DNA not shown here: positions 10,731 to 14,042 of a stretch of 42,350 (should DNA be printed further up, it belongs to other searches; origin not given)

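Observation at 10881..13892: About 1000-aa flagellar hook protein whose insertion is built from repeated ~100-aa modules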

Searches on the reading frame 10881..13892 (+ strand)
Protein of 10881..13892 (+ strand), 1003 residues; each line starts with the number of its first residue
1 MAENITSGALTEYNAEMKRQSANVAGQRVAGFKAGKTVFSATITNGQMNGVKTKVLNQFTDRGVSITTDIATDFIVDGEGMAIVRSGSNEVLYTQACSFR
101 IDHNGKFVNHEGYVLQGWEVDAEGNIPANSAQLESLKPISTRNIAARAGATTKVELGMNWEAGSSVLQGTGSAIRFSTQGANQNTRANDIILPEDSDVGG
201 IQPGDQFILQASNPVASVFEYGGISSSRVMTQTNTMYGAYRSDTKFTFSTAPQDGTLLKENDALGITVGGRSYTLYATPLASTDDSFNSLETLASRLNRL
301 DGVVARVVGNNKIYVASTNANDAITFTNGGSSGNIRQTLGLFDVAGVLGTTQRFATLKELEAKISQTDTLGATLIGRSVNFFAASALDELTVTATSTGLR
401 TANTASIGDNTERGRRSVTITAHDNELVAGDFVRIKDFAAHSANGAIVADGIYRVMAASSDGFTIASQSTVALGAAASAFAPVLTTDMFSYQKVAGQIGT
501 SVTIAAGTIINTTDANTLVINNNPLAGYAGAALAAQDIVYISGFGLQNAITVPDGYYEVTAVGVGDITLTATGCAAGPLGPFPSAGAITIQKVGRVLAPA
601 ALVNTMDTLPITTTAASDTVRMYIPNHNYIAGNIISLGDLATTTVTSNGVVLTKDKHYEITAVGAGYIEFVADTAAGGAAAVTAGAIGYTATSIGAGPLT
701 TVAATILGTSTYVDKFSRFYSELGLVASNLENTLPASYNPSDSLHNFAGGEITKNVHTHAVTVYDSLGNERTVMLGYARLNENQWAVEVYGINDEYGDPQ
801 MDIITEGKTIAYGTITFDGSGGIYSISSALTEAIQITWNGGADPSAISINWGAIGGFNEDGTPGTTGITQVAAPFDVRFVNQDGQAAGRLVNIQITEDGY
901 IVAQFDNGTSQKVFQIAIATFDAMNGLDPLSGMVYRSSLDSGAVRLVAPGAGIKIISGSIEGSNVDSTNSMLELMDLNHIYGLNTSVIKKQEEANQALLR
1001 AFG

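Call 3: search_protein_families(library=pfam, proteins=[window:10881-13892:+], max_evalue=0.01)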
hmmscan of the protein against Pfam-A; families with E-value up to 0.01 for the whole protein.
window:10881-13892:+ (1003 aa): 3 families
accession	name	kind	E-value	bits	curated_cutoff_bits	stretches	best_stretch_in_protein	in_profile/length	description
PF07559.19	FlgE_D2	-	1.1e-16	62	22.7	1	752-884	17-141/142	Flagellar basal body protein FlaE D2 domain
PF22692.1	LlgE_F_G_D1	-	1.3e-09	38.5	27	1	76-131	2-52/64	Flagellar hook protein FlgE/F/G D1 domain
PF06429.18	Flg_bbr_C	-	3.2e-06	27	23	1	957-1000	2-45/46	Flagellar basal body rod FlgEFG protein C-terminal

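Call 4: search_protein_families(library=ncbifam, proteins=[window:10881-13892:+], max_evalue=0.01)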
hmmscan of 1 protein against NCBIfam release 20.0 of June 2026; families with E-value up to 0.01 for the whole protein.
window:10881-13892:+ (1003 aa): 21 families
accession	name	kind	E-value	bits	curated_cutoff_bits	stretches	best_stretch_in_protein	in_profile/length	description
NF004242.0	PRK05682.2-1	equivalog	1.2e-53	182.4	365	2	753-1001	177-420/422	flagellar hook protein FlgE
NF005286.1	PRK06803.1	equivalog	1.9e-48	165.6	467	2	745-1002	168-402/402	flagellar hook protein FlgE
TIGR03506.1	FlgEFG_subfam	subfamily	1.9e-42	146.2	70.25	2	753-981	161-348/351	flagellar hook-basal body complex protein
NF004238.1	PRK05682.1-1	equivalog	1.1e-41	143.5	400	2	755-999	181-411/414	flagellar hook protein FlgE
NF004243.1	PRK05682.2-2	equivalog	6.5e-40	137.4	801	2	721-989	159-406/420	flagellar hook protein FlgE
NF004241.1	PRK05682.1-5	equivalog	8.7e-37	127.3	469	2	726-992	176-435/446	flagellar hook protein FlgE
NF004240.1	PRK05682.1-4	equivalog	1e-35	124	472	2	734-999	168-440/443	flagellar hook protein FlgE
NF040922.1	flgE_Caulobact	equivalog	4.3e-30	105.2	750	2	512-993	40-495/505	flagellar hook protein FlgE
TIGR02490.1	flgF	equivalog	3.2e-26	92.3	178.5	2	10-134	8-120/218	flagellar basal-body rod protein FlgF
TIGR02489.1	flgE_epsilon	equivalog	4.2e-24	85.1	412.85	2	750-999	476-715/719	flagellar hook protein FlgE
NF009279.0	PRK12637.1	equivalog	1.6e-20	73.3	663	2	760-999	247-470/473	flagellar hook protein FlgE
NF009278.1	PRK12636.1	equivalog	2.2e-18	66.8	350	2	892-998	150-258/263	flagellar basal body rod protein FlgG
TIGR02488.1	flgG_G_neg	equivalog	2.6e-17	63.2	252.75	2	891-995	145-252/259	flagellar basal-body rod protein FlgG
NF009332.0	PRK12690.1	equivalog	1.5e-10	40.8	288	1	15-116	17-122/239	flagellar hook-basal body complex protein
NF009280.2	PRK12640.1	subfamily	2e-10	40.7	210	2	893-997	136-238/246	flagellar basal body rod protein FlgF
NF009282.1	PRK12642.1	equivalog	0.0013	18.1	242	0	946-1003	181-238/239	flagellar basal-body rod protein FlgF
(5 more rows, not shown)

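Call 9: find_homologous_proteins(query=window:10881-13892:+, max_evalue=0.00001)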
Query window:10881-13892:+ (1003 aa): 5 proteins with E <= 0.00001 among 8000 candidates.
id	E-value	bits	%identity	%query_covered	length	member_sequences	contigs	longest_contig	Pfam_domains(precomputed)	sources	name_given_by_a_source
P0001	0.0e+0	2163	100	100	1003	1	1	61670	PF06429.19,PF22692.2,PF07559.20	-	-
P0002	2.5e-64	236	30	66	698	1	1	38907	-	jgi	jgi:flagellar hook protein FlgE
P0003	4.3e-11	60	27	24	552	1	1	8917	PF06429.19,PF00460.26,PF22692.2,PF07559.20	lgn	-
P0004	3.6e-9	54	27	24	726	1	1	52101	PF06429.19,PF00460.26,PF22692.2,PF07559.20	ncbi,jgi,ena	-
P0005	2.2e-8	51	28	24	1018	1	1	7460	PF06429.19,PF00460.26,PF22692.2,PF07559.20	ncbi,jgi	ncbi:MAG: flagellar hook-basal body protein [Kiritimatiellia bacterium]|jgi:flagellar hook-basal bod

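Call 12: find_encoding_contigs(protein=P0002, flank=10000, max_places=3)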
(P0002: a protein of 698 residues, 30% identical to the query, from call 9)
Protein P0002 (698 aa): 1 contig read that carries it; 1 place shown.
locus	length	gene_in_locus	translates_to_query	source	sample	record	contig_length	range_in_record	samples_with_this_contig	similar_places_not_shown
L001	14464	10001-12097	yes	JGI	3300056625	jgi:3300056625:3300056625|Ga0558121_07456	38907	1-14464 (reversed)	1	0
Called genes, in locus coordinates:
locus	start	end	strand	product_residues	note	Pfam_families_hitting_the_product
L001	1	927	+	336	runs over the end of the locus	PF00348:polyprenyl_synt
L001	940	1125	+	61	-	-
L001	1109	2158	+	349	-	PF02628:COX15-CtaA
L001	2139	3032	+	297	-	PF00849:PseudoU_synth_2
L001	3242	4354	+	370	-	PF13516:LRR_6 (faint), PF27087:LRR_TMOD-LMOD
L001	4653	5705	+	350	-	PF27087:LRR_TMOD-LMOD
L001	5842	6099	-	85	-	PF00462:Glutaredoxin, PF13417:GST_N_3 (weak)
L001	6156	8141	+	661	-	PF00270:DEAD (faint), PF04851:ResIII, PF17757:UvrB_inter, PF27431:UvrB_3rd, PF00271:Helicase_C, PF12344:UvrB, PF02151:UVR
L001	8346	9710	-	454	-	PF00749:tRNA-synt_1c, PF19269:Anticodon_2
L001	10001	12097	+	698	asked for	-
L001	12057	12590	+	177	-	PF07559:FlgE_D2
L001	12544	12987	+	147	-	PF06429:Flg_bbr_C (faint)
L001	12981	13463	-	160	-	PF00375:SDF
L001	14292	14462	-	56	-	?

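Call 15: search_solved_structures(query=window:10881-13892:+, max_evalue=1)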
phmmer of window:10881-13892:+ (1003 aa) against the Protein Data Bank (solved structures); distinct sequences matched with E-value up to 1: 19.
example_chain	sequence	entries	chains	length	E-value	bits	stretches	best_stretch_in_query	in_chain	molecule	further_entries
3a69_A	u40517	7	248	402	7.1e-17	64.2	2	759-997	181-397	Flagellar hook protein flgE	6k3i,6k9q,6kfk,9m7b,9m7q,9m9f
6jzt_A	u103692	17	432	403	7.7e-17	64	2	759-997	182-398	Flagellar hook protein FlgE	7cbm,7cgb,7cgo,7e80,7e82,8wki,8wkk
9yee_Ce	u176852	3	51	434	2.2e-15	59.2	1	754-993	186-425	Flagellar hook protein FlgE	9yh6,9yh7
5jxl_A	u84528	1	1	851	3e-15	58.8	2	759-999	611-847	flagellar hook protein FlgE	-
6ndx_B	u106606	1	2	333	9.7e-12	47.2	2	752-951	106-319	Flagellar hook protein FlgE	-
1wlg_A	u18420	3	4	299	2.2e-11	46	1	759-967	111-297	Flagellar hook protein flgE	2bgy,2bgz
8z5u_D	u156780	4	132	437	6e-11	44.5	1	755-999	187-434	Flagellar hook protein FlgE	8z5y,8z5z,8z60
5az4_A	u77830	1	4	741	3.4e-10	42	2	757-967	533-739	Flagellar hook subunit protein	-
9wwj_L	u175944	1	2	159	1.9e-08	36.3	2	876-961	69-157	Flagellar hook protein FlgE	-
5wrh_A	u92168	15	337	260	2.8e-05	25.8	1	891-998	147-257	Flagellar basal-body rod protein FlgG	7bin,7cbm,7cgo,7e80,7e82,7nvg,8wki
9yee_Ca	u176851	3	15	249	3.1e-05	25.7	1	950-997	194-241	Flagellar basal-body rod protein FlgF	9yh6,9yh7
6jzr_A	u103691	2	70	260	3.1e-05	25.6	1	891-998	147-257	Flagellar basal-body rod protein FlgG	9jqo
8z5s_m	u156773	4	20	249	0.0017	19.9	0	59-134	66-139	Flagellar basal-body rod protein FlgF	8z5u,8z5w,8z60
6jf2_A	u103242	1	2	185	0.012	17.1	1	49-116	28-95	Flagellar basal-body rod protein FlgG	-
1o7i_A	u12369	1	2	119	0.16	13.3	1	389-468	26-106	SINGLE STRANDED DNA BINDING PROTEIN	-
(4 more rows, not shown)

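Call 21: find_related_loci(query=A1, collection=genome_contigs, flank=10000)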
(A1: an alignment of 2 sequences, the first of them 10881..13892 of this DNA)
Query A1 (1003 aa) in genome_contigs; peptide patterns used: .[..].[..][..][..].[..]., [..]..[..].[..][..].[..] (x = any residue, [..] = any of these).
143 stretches matched a pattern; 7 encode a relative of the query (tblastn E <= 1e-3); 7 distinct loci.
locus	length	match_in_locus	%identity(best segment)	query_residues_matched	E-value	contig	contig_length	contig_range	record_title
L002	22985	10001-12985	31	21-999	2e-102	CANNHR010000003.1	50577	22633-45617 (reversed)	MAG: Rickettsiales bacterium isolate ZH-3nov15-86 genome assembly, contig: ZH-3Nov15-86.fna-C3, whole genome shotgun seq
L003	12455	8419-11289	29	21-976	9e-93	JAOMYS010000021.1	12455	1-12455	Rickettsiaceae bacterium isolate AH-545-L11 AH-545-L11_NODE_21, whole genome shotgun sequence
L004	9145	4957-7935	29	10-999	1e-92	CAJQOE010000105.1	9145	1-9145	MAG: uncultured Rickettsiaceae bacterium isolate 10_20180426_Bin_METABAT_89_1 genome assembly, contig: c_000010349670, w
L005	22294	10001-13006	30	7-999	2e-89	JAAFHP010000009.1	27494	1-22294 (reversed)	MAG: Alphaproteobacteria bacterium isolate bin72.metabat.ball.175 WN_Alphaproteobacteria_4_scaffold_9, whole genome shot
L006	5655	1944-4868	30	21-999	9e-89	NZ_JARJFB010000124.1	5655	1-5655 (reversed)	Candidatus Megaera venefica strain Sr 2-6 Mvenefica_124, whole genome shotgun sequence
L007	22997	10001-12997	29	7-999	2e-91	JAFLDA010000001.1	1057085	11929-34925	MAG: Rickettsiales bacterium isolate UWPOB_RICK2 gnl_X_FCFMKKHF_1, whole genome shotgun sequence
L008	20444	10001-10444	28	1-129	7e-7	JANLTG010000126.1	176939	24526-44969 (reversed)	MAG: bacterium isolate OTE_25_metabat_226 OTE_25_k141_2141259, whole genome shotgun sequence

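Call 29: find_homologous_proteins(query=A2, max_evalue=1e-10)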
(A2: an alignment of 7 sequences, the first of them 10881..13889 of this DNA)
Query A2 (7 sequences) (1003 aa, profile of the alignment): 7 proteins with E <= 1e-10 among 8000 candidates.
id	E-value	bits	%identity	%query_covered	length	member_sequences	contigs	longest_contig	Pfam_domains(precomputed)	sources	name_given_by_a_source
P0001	0.0e+0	1300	100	100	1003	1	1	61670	PF06429.19,PF22692.2,PF07559.20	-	-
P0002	5.8e-247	840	30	66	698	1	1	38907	-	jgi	jgi:flagellar hook protein FlgE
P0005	8.0e-27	112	28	24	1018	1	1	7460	PF06429.19,PF00460.26,PF22692.2,PF07559.20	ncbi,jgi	ncbi:MAG: flagellar hook-basal body protein [Kiritimatiellia bacterium]|jgi:flagellar hook-basal bod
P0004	6.8e-23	99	27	24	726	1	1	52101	PF06429.19,PF00460.26,PF22692.2,PF07559.20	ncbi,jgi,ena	-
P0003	2.0e-20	90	27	24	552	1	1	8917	PF06429.19,PF00460.26,PF22692.2,PF07559.20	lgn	-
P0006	1.1e-18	85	27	26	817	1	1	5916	PF06429.19,PF00460.26,PF22692.2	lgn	-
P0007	1.0e-17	81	26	17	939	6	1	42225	PF06429.19,PF00460.26,PF22692.2,PF07559.20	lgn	-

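Call 50: predict_structure(alignment_id=A3)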
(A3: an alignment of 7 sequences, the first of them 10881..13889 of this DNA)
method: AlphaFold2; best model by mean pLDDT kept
length: 1003 residues; sequences in the alignment: 7
mean_pLDDT: 40.0   pTM: 0.28
mean pLDDT of the five models: 40.0, 39.9, 39.4, 37.1, 34.3
residues with pLDDT >= 90: 0; 70-90: 30; 50-70: 241; < 50: 732
segments of 3 or more residues with pLDDT < 50: 1-74, 77-80, 123-134, 142-261, 279-283, 309-312, 320-324, 327-418, 421-426, 440-447, 458-463, 466-489, 545-550, 573-581, 597-634, 638-650, 656-659, 661-760, 764-770, 791-810, 819-822, 831-890, 897-899, 911-1003
pLDDT, mean of each block of 10 residues (from residue 1): 26 34 28 23 22 23 31 45 65 59 71 70 47 57 31 22 25 25 26 28 28 27 24 25 25 34 55 58 54 68 56 53 46 31 30 40 33 26 30 40 34 39 48 57 47 56 45 27 36 57 60 59 53 68 48 65 63 46 57 56 26 35 42 45 41 50 41 28 23 23 22 28 30 28 24 37 48 53 56 33 33 55 51 46 41 34 28 25 33 49 54 36 27 26 25 25 29 34 35 39 34
secondary structure, 60 per line:
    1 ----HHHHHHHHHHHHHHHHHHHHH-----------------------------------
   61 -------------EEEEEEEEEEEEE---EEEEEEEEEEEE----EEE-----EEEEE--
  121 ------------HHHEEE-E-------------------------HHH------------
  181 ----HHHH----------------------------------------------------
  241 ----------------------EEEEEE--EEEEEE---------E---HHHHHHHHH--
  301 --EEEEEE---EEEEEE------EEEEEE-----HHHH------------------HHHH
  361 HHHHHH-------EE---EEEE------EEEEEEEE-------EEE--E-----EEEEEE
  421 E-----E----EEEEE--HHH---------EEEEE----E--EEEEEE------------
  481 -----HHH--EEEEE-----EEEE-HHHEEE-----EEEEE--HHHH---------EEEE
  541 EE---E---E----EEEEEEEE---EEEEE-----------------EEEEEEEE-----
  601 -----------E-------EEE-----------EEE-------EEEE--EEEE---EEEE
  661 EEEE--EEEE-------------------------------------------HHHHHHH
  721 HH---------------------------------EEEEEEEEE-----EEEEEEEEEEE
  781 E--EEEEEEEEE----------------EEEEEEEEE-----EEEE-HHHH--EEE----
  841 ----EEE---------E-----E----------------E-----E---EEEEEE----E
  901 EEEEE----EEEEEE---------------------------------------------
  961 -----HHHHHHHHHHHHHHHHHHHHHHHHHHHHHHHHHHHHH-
elements in order (helices of 4 or more, strands of 3 or more residues): H5-25 E74-86 E90-101 E106-108 E114-118 E136-138 H185-188 E263-268 E271-276 H290-298 E303-308 E312-317 E324-329 H335-338 H357-366 E379-382 E389-396 E404-406 E415-421 E432-436 E451-455 E463-468 E491-495 E501-504 E509-511 E517-521 H524-527 E537-542 E555-562 E566-570 E588-595 E620-622 E634-636 E644-647 E650-653 E657-664 E667-670 H714-722 E756-764 E770-781 E784-792 E809-817 E823-826 H828-831 E834-836 E845-847 E890-895 E900-905 E910-915 H966-1002

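Call 57: find_encoding_contigs(protein=P0001, flank=1000, max_places=2)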
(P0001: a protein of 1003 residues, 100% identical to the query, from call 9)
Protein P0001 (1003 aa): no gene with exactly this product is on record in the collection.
